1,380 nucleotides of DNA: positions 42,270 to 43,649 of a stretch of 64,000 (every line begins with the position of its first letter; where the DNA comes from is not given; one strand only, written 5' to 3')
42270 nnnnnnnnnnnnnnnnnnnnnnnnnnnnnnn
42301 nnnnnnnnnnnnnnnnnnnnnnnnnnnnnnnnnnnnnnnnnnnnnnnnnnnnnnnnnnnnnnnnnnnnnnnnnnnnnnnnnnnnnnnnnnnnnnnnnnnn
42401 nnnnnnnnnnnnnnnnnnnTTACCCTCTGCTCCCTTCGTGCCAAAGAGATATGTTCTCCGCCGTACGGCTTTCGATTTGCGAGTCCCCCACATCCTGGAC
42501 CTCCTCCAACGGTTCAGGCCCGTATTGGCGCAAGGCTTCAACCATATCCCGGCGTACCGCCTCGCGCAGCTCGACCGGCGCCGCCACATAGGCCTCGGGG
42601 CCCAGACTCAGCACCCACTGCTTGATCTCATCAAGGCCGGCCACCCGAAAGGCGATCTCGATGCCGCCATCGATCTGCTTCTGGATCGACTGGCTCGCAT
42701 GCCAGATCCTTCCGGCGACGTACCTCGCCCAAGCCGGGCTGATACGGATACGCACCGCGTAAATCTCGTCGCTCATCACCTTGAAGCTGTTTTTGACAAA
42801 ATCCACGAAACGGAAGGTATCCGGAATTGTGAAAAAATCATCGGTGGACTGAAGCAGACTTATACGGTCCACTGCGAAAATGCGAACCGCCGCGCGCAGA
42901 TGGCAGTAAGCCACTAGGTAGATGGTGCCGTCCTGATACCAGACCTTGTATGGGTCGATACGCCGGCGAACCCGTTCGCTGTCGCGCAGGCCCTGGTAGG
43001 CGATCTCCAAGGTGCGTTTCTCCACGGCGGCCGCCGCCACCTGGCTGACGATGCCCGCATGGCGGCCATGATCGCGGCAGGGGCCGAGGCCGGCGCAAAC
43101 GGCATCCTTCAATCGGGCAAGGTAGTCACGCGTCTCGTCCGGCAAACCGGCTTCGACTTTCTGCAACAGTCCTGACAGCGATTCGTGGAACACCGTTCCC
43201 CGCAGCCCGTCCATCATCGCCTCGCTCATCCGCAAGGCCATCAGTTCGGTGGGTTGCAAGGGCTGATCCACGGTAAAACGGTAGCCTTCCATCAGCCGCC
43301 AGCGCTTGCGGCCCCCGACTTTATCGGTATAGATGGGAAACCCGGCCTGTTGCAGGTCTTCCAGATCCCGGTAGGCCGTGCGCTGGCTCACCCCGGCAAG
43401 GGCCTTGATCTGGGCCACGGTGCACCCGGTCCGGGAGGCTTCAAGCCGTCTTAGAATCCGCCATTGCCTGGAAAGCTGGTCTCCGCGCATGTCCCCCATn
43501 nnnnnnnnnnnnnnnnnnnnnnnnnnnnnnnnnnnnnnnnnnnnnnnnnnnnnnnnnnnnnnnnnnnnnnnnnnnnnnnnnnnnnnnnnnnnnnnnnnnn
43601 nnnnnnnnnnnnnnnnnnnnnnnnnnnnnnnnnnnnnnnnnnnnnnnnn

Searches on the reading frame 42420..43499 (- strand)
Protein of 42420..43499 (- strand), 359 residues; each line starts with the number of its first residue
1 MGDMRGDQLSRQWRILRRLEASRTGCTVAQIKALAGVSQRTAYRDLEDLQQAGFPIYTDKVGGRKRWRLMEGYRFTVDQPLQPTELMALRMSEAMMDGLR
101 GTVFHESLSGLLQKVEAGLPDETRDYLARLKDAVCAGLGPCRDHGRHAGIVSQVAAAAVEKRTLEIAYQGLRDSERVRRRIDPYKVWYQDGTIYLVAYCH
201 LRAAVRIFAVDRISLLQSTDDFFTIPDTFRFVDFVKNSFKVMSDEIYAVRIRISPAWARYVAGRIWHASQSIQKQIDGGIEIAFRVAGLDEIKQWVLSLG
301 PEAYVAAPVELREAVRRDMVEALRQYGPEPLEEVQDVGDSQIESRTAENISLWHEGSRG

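Call 3: search_protein_families(library=pfam, proteins=[window:42420-43499:-], max_evalue=0.1)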
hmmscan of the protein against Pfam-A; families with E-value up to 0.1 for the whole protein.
window:42420-43499:- (359 aa): 8 families
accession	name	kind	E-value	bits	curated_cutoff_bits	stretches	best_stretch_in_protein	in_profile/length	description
PF13280.12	WYL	-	7.2e-20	71.2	21.8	1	150-216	2-68/70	WYL domain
PF25583.1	WCX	-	3.3e-16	59.8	23.9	1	246-322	2-75/76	WCX domain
PF08279.18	HTH_11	-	9.1e-08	32.3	25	1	11-59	1-49/55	HTH domain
PF12840.13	HTH_20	-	3.8e-07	30.4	27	1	14-54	8-47/51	Helix-turn-helix domain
PF08220.18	HTH_DeoR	-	0.0025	17.9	21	1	11-53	1-42/57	DeoR-like helix-turn-helix domain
PF09339.16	HTH_IclR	-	0.003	17.8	22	1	11-54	4-47/52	IclR helix-turn-helix domain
PF12802.13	MarR_2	-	0.008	16.8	27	1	11-54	6-49/61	MarR family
PF24033.1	DUF7342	-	0.096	13.1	31.6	0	22-54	14-46/150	Family of unknown function (DUF7342)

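Call 4: search_protein_families(library=ncbifam, proteins=[window:42420-43499:-], max_evalue=0.1)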
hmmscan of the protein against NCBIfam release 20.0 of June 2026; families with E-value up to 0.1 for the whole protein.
window:42420-43499:- (359 aa): 4 families
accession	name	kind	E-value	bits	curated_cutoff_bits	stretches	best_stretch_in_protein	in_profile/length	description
NF033788.1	HTH_metalloreg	subfamily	0.017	14.9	55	0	13-62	14-61/77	metalloregulator ArsR/SmtB family transcription factor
NF007341.0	PRK09834.1-3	equivalog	0.04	13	269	1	9-54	10-56/274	DNA-binding transcriptional regulator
NF045644.1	TransRegBhcR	equivalog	0.07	12.4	350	0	9-54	25-69/267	HTH-type transcriptional regulator BhcR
NF053736.1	AcpB_EbpR_MafR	subfamily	0.08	12.2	130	1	9-53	5-49/481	AcpB/EbpR/MafR family transcriptional regulator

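Call 46: search_protein_families(library=padloc, proteins=[window:42420-43499:-], max_evalue=0.01)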
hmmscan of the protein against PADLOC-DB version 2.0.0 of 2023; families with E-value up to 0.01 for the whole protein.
window:42420-43499:- (359 aa): 5 families
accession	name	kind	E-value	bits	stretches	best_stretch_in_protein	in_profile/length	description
PDLC01457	WYL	-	4.1e-40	135.8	1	8-310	2-228/229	"CAS-I,CAS-II,CAS-III,CAS-IV,CAS-V,CAS-VI; associated_signaling"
PDLC01652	WYL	-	5.4e-33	112.6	1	147-321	16-160/162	"CAS-I,CAS-II,CAS-III,CAS-IV,CAS-V,CAS-VI; associated_signaling"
PDLC01766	Cas3c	-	2.9e-20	70.1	1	143-334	129-323/1009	-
PDLC03787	RTasWYL-YodC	-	2.8e-05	21.4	1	157-218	285-349/354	DRT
PDLC02317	AbiEii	-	0.0011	16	1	147-224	308-380/396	AbiEii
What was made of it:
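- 42420..43499 (-): HTH-WYL-WCX transcription regulator, matching a Cas-associated WYL model. Calls 3, 46.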

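Call 52: find_homologous_proteins(query=window:42420-43499:-)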
Query window:42420-43499:- (359 aa): 583 proteins with E <= 0.001 among 8000 candidates; the best 120 are listed.
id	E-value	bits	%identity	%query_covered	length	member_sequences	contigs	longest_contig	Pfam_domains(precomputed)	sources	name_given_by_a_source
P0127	2.2e-235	798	100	99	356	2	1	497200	PF12840.14,PF08279.19,PF13280.13,PF25583.2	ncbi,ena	-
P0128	7.4e-180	615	81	93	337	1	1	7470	PF12840.14,PF08279.19,PF13280.13,PF25583.2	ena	-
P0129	4.2e-174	596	73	99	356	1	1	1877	PF12840.14,PF08279.19,PF13280.13,PF12802.14,PF25583.2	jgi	jgi:predicted DNA-binding transcriptional regulator YafY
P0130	1.7e-171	588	74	99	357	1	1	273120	PF12840.14,PF08279.19,PF13280.13,PF25583.2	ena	-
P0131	2.5e-154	531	71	91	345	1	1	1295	PF08279.19,PF13280.13,PF25583.2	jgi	-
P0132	6.0e-117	409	55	90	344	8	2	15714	PF08279.19,PF13280.13,PF25583.2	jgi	jgi:predicted DNA-binding transcriptional regulator YafY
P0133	1.7e-116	407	53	92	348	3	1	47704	PF08279.19,PF13280.13,PF25583.2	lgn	-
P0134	3.4e-116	406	54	96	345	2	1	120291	PF08279.19,PF13280.13,PF25583.2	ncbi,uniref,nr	ncbi:helix-turn-helix transcriptional regulator [Desulfatitalea alkaliphila]|uniref:Transcriptional 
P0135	6.8e-116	405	53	92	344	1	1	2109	PF08279.19,PF13280.13,PF25583.2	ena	-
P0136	6.8e-116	405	53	92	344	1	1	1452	PF08279.19,PF13280.13,PF25583.2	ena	-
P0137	4.3e-114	399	55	91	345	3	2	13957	PF08279.19,PF13280.13,PF25583.2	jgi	-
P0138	4.6e-114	399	53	96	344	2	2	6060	PF08279.19,PF13280.13,PF25583.2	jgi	jgi:predicted DNA-binding transcriptional regulator YafY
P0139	5.2e-114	399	54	90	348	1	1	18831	PF08279.19,PF13280.13,PF25583.2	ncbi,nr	ncbi:MAG: transcriptional regulator [Desulfosarcina sp.]|nr:transcriptional regulator [Desulfosarcin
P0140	1.6e-113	397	53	91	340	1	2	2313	PF08279.19,PF13280.13,PF25583.2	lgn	-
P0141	1.8e-113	397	54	94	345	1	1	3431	PF08279.19,PF13280.13,PF25583.2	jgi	-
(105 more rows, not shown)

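Call 53: find_encoding_contigs(protein=P0130, flank=8000, max_places=2)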
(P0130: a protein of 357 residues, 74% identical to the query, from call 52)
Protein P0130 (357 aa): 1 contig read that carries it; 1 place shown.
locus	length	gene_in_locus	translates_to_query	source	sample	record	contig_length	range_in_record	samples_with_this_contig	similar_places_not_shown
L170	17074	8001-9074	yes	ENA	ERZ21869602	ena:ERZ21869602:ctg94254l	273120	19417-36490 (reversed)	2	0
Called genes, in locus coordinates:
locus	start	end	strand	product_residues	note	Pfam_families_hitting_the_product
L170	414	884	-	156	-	PF01541:GIY-YIG (faint)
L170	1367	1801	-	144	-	PF13495:Phage_int_SAM_4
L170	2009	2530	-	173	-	-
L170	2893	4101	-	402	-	PF00037:Fer4 (faint), PF13187:Fer4_9 (faint), PF12801:Fer4_5 (weak), PF12838:Fer4_7 (faint), PF13237:Fer4_10 (weak), PF14697:Fer4_21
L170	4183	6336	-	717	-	PF08448:PAS_4 (weak), PF00989:PAS, PF13188:PAS_8, PF13426:PAS_9 (weak), PF08447:PAS_3, PF13188:PAS_8 (weak), PF13426:PAS_9, PF08447:PAS_3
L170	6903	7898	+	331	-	PF20208:ARPP-1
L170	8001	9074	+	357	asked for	PF08279:HTH_11, PF12840:HTH_20 (weak), PF13280:WYL, PF25583:WCX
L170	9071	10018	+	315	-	PF03747:ADP_ribosyl_GH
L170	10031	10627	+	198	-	PF02732:ERCC4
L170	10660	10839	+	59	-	-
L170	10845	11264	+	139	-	PF22741:PTP-NADK, PF22785:Tc-R-P, PF00102:Y_phosphatase (weak), PF22784:PTP-SAK, PF00782:DSPc, PF05706:CDKN3 (weak)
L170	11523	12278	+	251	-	PF03747:ADP_ribosyl_GH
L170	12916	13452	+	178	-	-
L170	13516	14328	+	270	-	PF05013:FGase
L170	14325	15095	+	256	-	PF03747:ADP_ribosyl_GH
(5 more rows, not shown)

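Call 54: find_encoding_contigs(protein=P0128, flank=8000, max_places=2)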
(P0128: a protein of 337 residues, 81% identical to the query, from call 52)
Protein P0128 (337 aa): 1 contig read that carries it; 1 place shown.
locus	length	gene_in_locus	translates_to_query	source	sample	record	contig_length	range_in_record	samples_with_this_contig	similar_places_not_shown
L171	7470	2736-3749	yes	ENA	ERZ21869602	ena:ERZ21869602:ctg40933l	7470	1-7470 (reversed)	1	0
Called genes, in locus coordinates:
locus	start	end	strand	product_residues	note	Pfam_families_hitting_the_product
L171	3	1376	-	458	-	?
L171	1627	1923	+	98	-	PF20208:ARPP-1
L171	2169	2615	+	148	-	PF20208:ARPP-1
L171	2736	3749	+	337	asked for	PF08279:HTH_11, PF12840:HTH_20 (weak), PF13280:WYL, PF25583:WCX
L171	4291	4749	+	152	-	-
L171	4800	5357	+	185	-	-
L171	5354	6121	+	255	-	PF00589:Phage_integrase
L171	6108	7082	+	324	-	PF00589:Phage_integrase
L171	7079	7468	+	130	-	?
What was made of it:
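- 42420..43499 (-): Homologues of 74-81% identity sit next to other conflict systems (calls 53, 54).
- Closest known: WYL-domain regulators of defence systems. Different: Close homologues sit next to unrelated conflict systems containing ARPP-1, ADP-ribosylglycohydrolase and ERCC4 genes (calls 53, 54).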
